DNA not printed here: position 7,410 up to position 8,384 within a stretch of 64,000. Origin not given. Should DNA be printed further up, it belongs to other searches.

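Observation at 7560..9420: Overlapping gene pair: XRE-HTH/helical-repeat protein and a 2-TM membrane protein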

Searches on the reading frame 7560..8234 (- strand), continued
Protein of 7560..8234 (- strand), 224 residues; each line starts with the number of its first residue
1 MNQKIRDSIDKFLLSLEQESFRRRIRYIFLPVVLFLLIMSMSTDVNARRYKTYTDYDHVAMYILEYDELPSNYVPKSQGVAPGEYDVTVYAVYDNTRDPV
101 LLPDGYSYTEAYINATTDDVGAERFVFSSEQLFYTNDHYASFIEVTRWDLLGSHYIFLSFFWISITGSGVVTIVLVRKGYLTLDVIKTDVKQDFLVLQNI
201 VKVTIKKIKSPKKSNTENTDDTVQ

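Call 48: fold_search(model_id=the predicted structure, library=pdb)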
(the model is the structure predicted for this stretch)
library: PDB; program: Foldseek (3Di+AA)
matches with E <= 10: 133; with E <= 0.001: 51
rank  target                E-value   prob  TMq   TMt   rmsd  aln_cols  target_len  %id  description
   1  2rbi_A                1.0e-05  1.00  0.34  0.65   4.4       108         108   28  STRUCTURE OF BINASE MUTANT HIS 101 ASN (released 1997-03-12)
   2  1gov_A                1.1e-05  1.00  0.34  0.65   4.3       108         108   27  RIBONUCLEASE BI(G SPECIFIC ENDONUCLEASE) COMPLEXED WITH SULFATE IONS (released 2001-11-29)
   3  1bse_A                1.2e-05  1.00  0.35  0.66   3.5       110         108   28  CRYSTAL STRUCTURAL ANALYSIS OF MUTATIONS IN THE HYDROPHOBIC CORES OF BARNASE (released 1994-01-31)
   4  1b2z_A                1.5e-05  1.00  0.34  0.65   4.4       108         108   26  DELETION OF A BURIED SALT BRIDGE IN BARNASE (released 1998-12-09)
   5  1brk_C                1.9e-05  1.00  0.34  0.65   4.4       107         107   25  BARNASE MUTANT WITH ILE 96 REPLACED BY ALA (released 1995-07-10)
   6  1bsc_A                2.2e-05  1.00  0.35  0.67   3.3       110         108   26  CRYSTAL STRUCTURAL ANALYSIS OF MUTATIONS IN THE HYDROPHOBIC CORES OF BARNASE (released 1994-01-31)
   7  1gou_A                2.2e-05  1.00  0.34  0.65   4.4       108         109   28  Ribonuclease Binase (G Specific Endonuclease) Unliganded Form (released 2001-11-29)
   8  1brh_A                2.4e-05  1.00  0.34  0.65   4.4       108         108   25  BARNASE MUTANT WITH LEU 14 REPLACED BY ALA (released 1995-07-10)
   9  1bsb_A                2.4e-05  1.00  0.34  0.65   4.4       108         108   24  CRYSTAL STRUCTURAL ANALYSIS OF MUTATIONS IN THE HYDROPHOBIC CORES OF BARNASE (released 1994-01-31)
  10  1ban_C                2.5e-05  1.00  0.35  0.67   3.3       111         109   26  THE CONTRIBUTION OF BURIED HYDROGEN BONDS TO PROTEIN STABILITY: THE CRYSTAL STRUCTURES OF TWO BARNASE MUTANTS (released 1993-10-31)
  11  1b20_B                2.7e-05  1.00  0.35  0.67   3.4       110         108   27  DELETION OF A BURIED SALT-BRIDGE IN BARNASE (released 1998-12-09)
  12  1brg_A                3.4e-05  1.00  0.34  0.65   4.4       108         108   25  CRYSTALLOGRAPHIC ANALYSIS OF PHE->LEU SUBSTITUTION IN THE HYDROPHOBIC CORE OF BARNASE (released 1994-06-22)
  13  1b21_B                4.1e-05  1.00  0.35  0.67   3.3       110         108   26  DELETION OF A BURIED SALT BRIDGE IN BARNASE (released 1998-12-09)
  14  1bne_A                4.3e-05  1.00  0.35  0.66   3.3       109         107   28  BARNASE A43C/S80C DISULFIDE MUTANT (released 1995-07-10)
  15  1brn_L                4.3e-05  1.00  0.34  0.65   4.4       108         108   25  SUBSITE BINDING IN AN RNASE: STRUCTURE OF A BARNASE-TETRANUCLEOTIDE COMPLEX AT 1.76 ANGSTROMS RESOLUTION (released 1994-01-31)
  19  4haa_A                4.9e-05  1.00  0.34  0.64   3.4       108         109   31  Structure of Ribonuclease Binase Glu43Ala/Phe81Ala Mutant (released 2012-10-17)
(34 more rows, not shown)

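Call 68: search_protein_families(library=pfam, alignment_id=A1, max_evalue=0.01)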
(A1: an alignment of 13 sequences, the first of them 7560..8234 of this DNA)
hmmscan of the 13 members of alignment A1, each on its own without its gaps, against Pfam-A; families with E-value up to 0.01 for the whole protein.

A. member 1, window:7560-8234:- (224 aa): 2 families
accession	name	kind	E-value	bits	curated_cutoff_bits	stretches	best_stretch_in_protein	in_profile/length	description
PF00545.25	Ribonuclease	-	0.00027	21.8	24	1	80-145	24-97/98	ribonuclease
PF14686.12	fn3_3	-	0.00035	20.7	24.4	0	161-204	27-68/75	Polysaccharide lyase family 4, domain II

B. families by the number of members that match (of 13 scanned): 2 families
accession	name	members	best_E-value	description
PF00545.25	Ribonuclease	13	4.7e-05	ribonuclease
PF14686.12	fn3_3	2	0.0002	Polysaccharide lyase family 4, domain II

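Call 69: search_solved_structures(query=A1, max_evalue=0.001, show_alignments=1)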
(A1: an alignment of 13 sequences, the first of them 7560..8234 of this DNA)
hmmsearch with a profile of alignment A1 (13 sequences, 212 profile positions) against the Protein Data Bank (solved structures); distinct sequences matched with E-value up to 0.001: 35.
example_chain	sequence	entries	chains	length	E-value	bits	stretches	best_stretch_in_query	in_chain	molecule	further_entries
4haa_A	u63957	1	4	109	2.8e-10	43.3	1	51-141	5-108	Ribonuclease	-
1buj_A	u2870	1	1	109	8.5e-10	41.7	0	99-141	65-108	PROTEIN (BINASE)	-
1bse_A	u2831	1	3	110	1.4e-08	37.7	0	98-141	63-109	BARNASE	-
2rbi_A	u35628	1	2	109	2.1e-08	37.1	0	51-77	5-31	RIBONUCLEASE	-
1gou_A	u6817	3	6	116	4.8e-08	36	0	103-141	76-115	RIBONUCLEASE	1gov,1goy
1b20_A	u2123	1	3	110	7.5e-08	35.3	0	97-141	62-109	PROTEIN (BARNASE)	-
1b21_A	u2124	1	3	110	8.4e-08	35.2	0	97-141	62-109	PROTEIN (BARNASE)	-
2za4_A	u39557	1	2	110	8.5e-08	35.2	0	98-141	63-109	Ribonuclease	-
1a2p_A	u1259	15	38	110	8.8e-08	35.1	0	98-141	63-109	BARNASE | PROTEIN (BARNASE) | BARNASE (G SPECIFIC ENDONUCLEASE)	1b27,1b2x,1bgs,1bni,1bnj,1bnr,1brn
1bao_A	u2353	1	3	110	9e-08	35.1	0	98-141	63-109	BARNASE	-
1bns_A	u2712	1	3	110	9.5e-08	35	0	98-141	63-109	BARNASE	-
1bsd_A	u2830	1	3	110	9.9e-08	34.9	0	98-141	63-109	BARNASE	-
1b2z_A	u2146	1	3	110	9.9e-08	34.9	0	98-141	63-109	PROTEIN (BARNASE)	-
2f4y_A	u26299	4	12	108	1e-07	34.9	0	98-141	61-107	Ribonuclease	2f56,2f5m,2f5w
1x1y_A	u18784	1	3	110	1e-07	34.9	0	98-141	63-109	Ribonuclease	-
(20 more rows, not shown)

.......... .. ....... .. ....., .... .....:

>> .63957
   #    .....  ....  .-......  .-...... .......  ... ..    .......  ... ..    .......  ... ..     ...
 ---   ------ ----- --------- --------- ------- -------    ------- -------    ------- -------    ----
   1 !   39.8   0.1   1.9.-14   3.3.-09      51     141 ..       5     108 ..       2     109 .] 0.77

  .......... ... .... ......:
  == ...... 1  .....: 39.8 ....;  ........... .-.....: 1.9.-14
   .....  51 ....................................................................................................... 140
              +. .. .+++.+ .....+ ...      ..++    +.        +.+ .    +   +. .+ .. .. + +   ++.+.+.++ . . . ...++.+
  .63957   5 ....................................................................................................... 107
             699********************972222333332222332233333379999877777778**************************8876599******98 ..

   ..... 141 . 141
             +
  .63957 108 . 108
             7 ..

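Call 72: search_protein_families(library=ncbifam, proteins=[window:7560-8234:-, L004:2098-2346:+, L001:2221-2844:+], max_evalue=0.01)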
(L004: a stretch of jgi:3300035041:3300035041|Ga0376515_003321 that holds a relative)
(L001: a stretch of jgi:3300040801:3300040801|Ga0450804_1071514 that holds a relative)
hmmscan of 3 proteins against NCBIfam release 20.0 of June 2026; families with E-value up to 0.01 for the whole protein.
window:7560-8234:- (224 aa): 0 families

L004:2098-2346:+ (82 aa): 0 families

L001:2221-2844:+ (207 aa): 1 family
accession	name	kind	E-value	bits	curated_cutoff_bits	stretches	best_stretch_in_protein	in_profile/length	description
NF007000.1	PRK09463.1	subfamily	0.007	14.7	600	1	22-140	599-717/726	acyl-CoA dehydrogenase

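Call 76: find_related_loci(query=A1, collection=viral_contigs, flank=5000)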
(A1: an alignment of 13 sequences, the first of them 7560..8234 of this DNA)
Query A1 (224 aa) in viral_contigs; peptide patterns used: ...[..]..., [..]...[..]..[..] (x = any residue, [..] = any of these).
65 stretches matched a pattern, but none encodes a relative of the query by tblastn (E <= 1e-3).

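Call 97: list_cluster_members(proteins=[P0001, P0013])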
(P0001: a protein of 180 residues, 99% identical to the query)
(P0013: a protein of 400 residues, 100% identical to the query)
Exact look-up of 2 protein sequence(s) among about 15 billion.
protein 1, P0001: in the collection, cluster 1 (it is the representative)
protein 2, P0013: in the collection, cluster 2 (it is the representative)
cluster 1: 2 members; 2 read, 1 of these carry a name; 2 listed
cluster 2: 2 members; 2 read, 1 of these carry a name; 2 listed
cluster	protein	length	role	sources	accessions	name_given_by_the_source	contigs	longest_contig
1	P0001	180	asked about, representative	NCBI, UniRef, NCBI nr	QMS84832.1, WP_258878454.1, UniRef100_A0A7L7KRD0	ribonuclease domain-containing protein [Candidatus Xianfuyuplasma coldseepsis] | Uncharacterized protein n=1 Tax=Candidatus Xianfuyuplasma coldseepsis TaxID=2782163 ... | ribonuclease domain-containing protein [Xianfuyuplasma coldseepsis]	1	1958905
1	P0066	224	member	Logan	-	-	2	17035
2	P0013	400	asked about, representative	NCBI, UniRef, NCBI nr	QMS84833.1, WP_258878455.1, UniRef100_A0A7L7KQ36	helix-turn-helix domain-containing protein [Candidatus Xianfuyuplasma coldseepsis] | Helix-turn-helix transcriptional regulator n=1 Tax=Candidatus Xianfuyuplasma coldseepsis ... | helix-turn-helix transcriptional regulator [Xianfuyuplasma coldseepsis]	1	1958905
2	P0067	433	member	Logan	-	-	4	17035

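Call 98: search_dna_similar(query=window:7560-8234:-, collection=phages, mode=protein, max_evalue=0.001, max_rows=10)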
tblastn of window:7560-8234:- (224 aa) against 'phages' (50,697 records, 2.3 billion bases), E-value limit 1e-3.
No match.

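Call 99: search_dna_similar(query=window:7560-8234:-, collection=plasmids, mode=protein, max_evalue=0.001, max_rows=10)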
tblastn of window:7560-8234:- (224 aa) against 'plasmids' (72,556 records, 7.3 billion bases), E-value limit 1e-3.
Records with a match: 3; places in all: 3; records where one place covers at least 80% of the query: 0.
Best place of each record, by identity: <60% 3.
By first word of the organism name: Bacillus 3.
By predicted mobility (MOB-suite, as given by PLSDB): non-mobilizable 3.
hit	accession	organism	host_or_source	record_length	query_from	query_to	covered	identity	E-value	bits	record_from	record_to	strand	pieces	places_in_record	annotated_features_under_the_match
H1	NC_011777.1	Bacillus cereus AH820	-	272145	46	145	45%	35.0%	1e-5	53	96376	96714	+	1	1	S-layer homology domain-containing protein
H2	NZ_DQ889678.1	Bacillus cereus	-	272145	46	145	45%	35.0%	1e-5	53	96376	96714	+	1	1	S-layer homology domain-containing protein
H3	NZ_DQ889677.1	Bacillus cereus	-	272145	46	145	45%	35.0%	1e-5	53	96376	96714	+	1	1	S-layer homology domain-containing protein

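Call 100: get_annotated_region(hit=H1, flank=4000)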
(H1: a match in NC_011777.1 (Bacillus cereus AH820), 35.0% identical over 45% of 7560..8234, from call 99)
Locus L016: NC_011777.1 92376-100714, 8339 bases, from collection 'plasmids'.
description: Bacillus cereus AH820 plasmid pAH820_272, complete sequence
organism: Bacillus cereus AH820 (NCBI taxid 405535)
taxonomy: Bacteria; Bacillota; Bacilli; Bacillales; Bacillaceae; Bacillus; Bacillus cereus; Bacillus cereus AH820
host: -; source: -; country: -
typing (MOB-suite, as given by PLSDB): non-mobilizable; replicon rep_cluster_125; mating-pair formation MPF_T
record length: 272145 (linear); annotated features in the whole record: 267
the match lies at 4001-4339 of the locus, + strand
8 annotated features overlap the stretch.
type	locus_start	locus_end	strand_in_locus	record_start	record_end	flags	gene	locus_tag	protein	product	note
CDS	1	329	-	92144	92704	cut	-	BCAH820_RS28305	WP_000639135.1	recombinase family protein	GO:0006310 - DNA recombination [Evidence IEA]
CDS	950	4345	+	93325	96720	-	-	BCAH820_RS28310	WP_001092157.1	S-layer homology domain-containing protein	-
CDS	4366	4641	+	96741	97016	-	-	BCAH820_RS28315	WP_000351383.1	barstar family protein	-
CDS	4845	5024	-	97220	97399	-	-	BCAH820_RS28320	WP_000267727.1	hypothetical protein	-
CDS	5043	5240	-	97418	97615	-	-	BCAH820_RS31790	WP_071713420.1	hypothetical protein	-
CDS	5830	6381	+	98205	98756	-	-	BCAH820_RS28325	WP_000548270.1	hypothetical protein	-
CDS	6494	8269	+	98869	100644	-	-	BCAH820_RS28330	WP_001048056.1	LPD1 domain-containing protein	-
CDS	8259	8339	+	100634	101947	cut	-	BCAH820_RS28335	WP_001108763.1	DUF3854 domain-containing protein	-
